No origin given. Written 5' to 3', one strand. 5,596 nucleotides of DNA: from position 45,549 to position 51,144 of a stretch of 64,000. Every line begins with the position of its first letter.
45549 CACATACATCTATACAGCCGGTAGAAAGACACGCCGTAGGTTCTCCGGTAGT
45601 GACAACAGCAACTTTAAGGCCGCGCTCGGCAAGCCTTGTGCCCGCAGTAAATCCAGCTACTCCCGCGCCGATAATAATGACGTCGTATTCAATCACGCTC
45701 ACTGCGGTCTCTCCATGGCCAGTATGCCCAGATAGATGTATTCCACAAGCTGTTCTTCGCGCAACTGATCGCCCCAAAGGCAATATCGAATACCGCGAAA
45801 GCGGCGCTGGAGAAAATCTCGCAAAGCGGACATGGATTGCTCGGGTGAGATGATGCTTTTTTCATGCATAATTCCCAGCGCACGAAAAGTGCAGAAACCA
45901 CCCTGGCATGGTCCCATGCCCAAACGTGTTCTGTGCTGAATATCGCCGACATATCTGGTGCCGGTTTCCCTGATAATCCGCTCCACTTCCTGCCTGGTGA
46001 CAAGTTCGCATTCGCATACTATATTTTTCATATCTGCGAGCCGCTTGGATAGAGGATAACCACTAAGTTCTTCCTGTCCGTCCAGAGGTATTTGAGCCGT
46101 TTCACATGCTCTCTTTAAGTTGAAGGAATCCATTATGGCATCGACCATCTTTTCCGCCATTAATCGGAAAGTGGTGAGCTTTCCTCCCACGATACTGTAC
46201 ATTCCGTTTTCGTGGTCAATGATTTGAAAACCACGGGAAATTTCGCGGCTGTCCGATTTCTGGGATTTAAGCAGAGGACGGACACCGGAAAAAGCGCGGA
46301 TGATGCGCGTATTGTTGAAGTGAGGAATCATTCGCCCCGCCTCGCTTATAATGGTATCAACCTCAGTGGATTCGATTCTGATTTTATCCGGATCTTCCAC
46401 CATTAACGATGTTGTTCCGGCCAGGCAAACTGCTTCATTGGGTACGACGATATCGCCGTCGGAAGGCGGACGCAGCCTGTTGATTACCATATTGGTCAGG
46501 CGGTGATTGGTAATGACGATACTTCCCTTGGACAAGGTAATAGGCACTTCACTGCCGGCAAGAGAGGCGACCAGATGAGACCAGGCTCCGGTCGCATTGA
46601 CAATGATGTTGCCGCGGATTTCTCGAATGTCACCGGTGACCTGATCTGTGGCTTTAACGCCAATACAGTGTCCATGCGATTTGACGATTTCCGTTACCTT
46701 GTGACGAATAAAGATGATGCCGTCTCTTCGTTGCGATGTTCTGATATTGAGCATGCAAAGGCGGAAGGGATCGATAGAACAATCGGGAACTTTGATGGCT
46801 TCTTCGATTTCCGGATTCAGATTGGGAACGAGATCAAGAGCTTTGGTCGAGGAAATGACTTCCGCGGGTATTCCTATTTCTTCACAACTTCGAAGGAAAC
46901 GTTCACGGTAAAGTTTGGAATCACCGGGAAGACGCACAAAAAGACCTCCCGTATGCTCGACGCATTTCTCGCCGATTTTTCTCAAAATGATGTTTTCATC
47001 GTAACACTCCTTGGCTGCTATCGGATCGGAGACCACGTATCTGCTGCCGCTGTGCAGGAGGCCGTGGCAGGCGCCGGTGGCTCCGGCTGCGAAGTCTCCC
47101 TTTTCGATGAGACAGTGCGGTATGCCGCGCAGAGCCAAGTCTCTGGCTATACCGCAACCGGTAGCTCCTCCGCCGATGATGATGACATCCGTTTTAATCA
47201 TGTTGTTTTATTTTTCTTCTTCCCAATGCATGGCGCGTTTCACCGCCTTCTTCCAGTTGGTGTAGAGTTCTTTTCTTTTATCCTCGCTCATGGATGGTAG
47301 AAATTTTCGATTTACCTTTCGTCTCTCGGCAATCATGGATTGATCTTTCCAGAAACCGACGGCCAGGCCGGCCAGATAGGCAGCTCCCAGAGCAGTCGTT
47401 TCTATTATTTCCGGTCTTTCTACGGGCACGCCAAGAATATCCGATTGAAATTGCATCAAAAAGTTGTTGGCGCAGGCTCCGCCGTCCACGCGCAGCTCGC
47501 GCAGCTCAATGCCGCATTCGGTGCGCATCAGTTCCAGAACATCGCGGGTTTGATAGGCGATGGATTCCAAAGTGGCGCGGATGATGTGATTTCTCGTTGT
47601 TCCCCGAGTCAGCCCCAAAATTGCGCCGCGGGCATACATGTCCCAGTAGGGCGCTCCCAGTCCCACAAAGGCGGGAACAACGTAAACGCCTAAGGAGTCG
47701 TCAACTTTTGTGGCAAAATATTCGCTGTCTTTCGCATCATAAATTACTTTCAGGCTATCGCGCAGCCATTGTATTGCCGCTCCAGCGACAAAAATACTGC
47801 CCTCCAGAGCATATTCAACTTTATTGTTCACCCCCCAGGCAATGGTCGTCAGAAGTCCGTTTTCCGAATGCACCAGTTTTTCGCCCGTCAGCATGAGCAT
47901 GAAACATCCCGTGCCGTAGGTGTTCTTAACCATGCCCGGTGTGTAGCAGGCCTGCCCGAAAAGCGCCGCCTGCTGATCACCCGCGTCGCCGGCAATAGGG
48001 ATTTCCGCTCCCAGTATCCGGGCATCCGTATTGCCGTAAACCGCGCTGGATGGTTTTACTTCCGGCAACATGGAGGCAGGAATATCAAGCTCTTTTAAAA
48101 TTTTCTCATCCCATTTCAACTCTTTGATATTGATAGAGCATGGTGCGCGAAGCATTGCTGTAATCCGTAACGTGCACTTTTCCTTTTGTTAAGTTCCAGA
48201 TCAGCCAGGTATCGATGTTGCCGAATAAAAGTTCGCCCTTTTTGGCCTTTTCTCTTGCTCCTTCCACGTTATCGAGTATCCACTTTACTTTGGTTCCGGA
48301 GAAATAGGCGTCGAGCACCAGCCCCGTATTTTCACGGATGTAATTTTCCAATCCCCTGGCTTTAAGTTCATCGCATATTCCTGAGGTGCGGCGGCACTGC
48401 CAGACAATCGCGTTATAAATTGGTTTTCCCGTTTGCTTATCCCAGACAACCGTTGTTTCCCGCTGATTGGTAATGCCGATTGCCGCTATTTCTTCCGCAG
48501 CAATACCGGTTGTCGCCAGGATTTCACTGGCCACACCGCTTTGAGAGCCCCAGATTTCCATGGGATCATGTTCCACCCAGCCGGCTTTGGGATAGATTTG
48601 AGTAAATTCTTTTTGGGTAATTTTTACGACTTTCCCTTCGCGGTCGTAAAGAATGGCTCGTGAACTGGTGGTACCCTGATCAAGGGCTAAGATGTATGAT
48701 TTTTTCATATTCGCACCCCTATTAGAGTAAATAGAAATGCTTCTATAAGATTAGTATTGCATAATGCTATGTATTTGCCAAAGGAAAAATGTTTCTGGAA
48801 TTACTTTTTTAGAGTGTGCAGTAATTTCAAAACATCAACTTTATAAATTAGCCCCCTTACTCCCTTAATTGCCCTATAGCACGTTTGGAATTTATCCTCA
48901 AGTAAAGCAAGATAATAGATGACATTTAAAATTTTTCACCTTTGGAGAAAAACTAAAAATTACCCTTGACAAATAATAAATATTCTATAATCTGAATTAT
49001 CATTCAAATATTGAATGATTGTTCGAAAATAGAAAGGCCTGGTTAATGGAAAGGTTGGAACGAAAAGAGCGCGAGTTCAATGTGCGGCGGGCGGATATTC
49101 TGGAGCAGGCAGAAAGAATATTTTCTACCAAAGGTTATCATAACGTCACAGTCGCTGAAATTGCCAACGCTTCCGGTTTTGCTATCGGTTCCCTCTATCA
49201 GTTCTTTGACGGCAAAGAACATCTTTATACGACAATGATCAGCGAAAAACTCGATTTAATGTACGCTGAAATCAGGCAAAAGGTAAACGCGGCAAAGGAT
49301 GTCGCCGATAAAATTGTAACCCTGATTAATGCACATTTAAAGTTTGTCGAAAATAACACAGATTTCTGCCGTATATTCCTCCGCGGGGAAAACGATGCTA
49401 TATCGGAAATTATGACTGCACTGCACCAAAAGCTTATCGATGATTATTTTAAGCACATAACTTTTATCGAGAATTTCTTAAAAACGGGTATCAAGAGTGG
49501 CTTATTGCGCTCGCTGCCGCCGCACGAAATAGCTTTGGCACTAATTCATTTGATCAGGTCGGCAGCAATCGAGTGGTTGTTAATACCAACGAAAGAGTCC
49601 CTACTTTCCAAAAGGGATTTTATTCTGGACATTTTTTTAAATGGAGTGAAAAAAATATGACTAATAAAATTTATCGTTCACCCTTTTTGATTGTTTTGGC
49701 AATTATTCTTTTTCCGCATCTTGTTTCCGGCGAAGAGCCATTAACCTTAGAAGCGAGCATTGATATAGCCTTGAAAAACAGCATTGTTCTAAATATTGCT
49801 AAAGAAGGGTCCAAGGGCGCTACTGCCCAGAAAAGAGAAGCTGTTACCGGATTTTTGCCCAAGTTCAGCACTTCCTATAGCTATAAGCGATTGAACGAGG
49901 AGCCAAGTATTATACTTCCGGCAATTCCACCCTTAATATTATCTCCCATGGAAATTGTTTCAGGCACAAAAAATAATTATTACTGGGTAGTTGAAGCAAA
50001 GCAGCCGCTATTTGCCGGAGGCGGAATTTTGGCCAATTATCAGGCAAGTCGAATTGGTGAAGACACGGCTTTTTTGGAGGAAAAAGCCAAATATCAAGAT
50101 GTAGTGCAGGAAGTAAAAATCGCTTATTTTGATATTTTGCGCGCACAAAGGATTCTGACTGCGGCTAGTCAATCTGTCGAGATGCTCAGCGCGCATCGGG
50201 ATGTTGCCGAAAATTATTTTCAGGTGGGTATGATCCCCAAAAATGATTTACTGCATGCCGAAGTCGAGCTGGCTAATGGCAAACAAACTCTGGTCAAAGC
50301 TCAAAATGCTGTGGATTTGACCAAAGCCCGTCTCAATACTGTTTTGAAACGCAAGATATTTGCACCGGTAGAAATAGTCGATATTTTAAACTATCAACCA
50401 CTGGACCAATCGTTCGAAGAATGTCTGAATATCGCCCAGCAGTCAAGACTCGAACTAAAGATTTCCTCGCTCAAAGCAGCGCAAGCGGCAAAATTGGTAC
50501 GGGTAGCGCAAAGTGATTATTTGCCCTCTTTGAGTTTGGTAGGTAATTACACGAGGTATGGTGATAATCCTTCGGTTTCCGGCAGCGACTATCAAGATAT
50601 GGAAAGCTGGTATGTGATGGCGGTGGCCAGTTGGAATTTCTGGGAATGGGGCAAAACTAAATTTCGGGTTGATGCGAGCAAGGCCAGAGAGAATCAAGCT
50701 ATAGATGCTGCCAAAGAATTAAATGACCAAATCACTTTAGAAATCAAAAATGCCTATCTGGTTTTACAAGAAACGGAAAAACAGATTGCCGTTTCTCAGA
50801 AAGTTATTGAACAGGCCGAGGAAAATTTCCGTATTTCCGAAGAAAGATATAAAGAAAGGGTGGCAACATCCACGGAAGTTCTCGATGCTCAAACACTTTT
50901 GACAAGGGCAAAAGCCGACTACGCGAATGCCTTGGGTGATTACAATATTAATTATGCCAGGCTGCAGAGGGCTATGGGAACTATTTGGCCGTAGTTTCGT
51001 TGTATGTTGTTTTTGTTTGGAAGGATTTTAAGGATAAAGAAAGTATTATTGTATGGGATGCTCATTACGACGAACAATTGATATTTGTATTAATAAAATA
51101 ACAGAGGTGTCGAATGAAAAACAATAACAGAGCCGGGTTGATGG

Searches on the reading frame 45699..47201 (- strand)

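Call 83: search_protein_families(library=pfam, proteins=[window:45699-47201:-], max_evalue=0.00001)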
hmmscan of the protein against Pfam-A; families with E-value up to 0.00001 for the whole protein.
window:45699-47201:- (500 aa): 3 families
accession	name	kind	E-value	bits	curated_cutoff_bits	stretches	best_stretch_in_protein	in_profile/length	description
PF01266.30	DAO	-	1.7e-46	159.8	27.9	1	5-337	1-332/353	FAD dependent oxidoreductase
PF04324.20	Fer2_BFD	-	4.5e-09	36.9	26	1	394-445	1-48/50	BFD-like [2Fe-2S] binding domain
PF00890.30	FAD_binding_2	-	6.3e-08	32.7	20.4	0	5-49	1-45/414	FAD binding domain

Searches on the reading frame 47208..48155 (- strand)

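Call 84: search_protein_families(library=pfam, proteins=[window:47208-48155:-], max_evalue=0.00001)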
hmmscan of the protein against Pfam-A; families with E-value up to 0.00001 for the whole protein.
window:47208-48155:- (315 aa): 2 families
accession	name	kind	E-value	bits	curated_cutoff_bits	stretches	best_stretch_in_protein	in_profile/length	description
PF02782.22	FGGY_C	-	4.3e-47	160.9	27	1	77-265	2-197/198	FGGY family of carbohydrate kinases, C-terminal domain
PF00370.27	FGGY_N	-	7.3e-12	45.8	28.8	1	8-67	181-245/245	FGGY family of carbohydrate kinases, N-terminal domain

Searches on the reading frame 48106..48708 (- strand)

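Call 84: search_protein_families(library=pfam, proteins=[window:48106-48708:-], max_evalue=0.00001)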
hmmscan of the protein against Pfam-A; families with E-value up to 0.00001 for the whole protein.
window:48106-48708:- (200 aa): 1 family
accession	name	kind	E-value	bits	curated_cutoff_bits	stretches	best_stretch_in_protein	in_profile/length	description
PF00370.27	FGGY_N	-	2.3e-67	227.6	28.8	1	5-194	1-183/245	FGGY family of carbohydrate kinases, N-terminal domain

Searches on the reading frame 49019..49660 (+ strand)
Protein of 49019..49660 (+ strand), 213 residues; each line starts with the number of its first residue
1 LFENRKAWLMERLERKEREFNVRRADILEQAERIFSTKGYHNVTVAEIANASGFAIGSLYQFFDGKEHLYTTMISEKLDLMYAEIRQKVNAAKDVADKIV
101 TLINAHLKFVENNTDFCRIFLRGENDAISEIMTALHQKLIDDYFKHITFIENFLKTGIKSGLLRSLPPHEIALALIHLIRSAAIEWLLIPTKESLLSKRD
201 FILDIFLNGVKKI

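Call 84: search_protein_families(library=pfam, proteins=[window:49019-49660:+], max_evalue=0.00001)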
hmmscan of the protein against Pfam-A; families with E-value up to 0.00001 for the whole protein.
window:49019-49660:+ (213 aa): 1 family
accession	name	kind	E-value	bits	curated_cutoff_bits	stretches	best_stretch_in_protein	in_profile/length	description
PF00440.29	TetR_N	-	1.4e-13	50.8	24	1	27-70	1-44/47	Bacterial regulatory proteins, tetR family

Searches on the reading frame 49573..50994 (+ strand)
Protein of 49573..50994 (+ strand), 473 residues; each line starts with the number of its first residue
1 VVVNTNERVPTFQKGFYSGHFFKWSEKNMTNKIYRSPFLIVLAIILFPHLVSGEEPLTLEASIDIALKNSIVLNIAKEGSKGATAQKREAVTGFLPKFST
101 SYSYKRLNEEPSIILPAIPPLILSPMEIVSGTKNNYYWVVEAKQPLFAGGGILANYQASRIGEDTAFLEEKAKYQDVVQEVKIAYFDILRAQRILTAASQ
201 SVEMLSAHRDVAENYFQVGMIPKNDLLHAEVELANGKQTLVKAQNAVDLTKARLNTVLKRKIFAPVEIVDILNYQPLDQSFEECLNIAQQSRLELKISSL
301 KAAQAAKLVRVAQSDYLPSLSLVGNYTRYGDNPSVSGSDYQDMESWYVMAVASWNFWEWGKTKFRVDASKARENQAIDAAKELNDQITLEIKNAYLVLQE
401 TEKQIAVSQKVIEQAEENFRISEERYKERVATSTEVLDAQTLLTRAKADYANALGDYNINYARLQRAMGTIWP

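Call 84: search_protein_families(library=pfam, proteins=[window:49573-50994:+], max_evalue=0.00001)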
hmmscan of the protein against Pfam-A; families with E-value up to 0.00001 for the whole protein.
window:49573-50994:+ (473 aa): 1 family
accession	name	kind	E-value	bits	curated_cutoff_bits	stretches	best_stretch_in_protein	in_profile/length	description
PF02321.23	OEP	-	8.4e-62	208.7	22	2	281-469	1-187/187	Outer membrane efflux protein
